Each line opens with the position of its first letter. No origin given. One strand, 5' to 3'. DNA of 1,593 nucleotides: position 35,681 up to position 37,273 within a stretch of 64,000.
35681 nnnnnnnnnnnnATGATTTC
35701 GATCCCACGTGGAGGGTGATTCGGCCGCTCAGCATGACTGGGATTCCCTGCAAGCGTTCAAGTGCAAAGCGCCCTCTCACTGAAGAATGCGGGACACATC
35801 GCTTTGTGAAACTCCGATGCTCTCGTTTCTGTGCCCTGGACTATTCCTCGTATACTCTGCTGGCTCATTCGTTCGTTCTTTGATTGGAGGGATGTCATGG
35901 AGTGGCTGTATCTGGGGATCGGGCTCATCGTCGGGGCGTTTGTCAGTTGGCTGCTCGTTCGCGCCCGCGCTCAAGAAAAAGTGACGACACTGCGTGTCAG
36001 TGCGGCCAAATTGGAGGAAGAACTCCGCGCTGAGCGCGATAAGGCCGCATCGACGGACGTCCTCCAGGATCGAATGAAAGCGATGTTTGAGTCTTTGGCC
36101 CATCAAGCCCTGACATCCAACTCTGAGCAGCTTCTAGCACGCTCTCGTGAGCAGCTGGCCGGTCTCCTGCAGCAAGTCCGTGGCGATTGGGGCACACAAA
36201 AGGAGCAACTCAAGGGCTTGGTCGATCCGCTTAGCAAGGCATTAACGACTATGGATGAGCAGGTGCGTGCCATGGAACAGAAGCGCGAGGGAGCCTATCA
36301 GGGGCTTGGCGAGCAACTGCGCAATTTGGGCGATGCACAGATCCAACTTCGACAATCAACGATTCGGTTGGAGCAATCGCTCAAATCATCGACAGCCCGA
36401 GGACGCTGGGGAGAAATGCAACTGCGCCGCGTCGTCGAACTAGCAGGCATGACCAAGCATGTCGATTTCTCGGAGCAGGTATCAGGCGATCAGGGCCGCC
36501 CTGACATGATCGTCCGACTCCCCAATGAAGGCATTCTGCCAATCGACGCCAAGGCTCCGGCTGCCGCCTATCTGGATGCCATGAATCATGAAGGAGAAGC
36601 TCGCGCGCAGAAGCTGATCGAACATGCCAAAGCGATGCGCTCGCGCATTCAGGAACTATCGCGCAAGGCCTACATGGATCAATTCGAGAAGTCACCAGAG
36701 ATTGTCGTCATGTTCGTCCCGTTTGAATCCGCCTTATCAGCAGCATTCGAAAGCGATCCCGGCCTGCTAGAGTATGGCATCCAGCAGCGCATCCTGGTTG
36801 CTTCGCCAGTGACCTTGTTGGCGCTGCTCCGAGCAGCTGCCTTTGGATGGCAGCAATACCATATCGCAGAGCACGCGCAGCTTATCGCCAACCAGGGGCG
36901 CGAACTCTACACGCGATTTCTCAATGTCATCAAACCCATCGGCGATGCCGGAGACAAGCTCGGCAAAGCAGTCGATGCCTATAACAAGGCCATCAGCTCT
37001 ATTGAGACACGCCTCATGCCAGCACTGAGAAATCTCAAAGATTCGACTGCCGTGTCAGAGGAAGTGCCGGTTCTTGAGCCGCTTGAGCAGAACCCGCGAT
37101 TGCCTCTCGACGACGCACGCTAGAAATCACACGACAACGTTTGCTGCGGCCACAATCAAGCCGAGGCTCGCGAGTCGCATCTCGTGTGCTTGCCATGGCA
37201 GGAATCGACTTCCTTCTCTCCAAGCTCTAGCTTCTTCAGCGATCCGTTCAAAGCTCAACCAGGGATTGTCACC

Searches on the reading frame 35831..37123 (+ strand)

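Call 6: search_protein_families(library=pfam, proteins=[window:35831-37123:+], max_evalue=0.01)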
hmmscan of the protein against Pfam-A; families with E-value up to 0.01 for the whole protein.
window:35831-37123:+ (430 aa): 1 family
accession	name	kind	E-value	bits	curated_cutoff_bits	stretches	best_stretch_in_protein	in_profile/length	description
PF02646.22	RmuC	-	1.7e-86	290.4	26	1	125-407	1-286/291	RmuC family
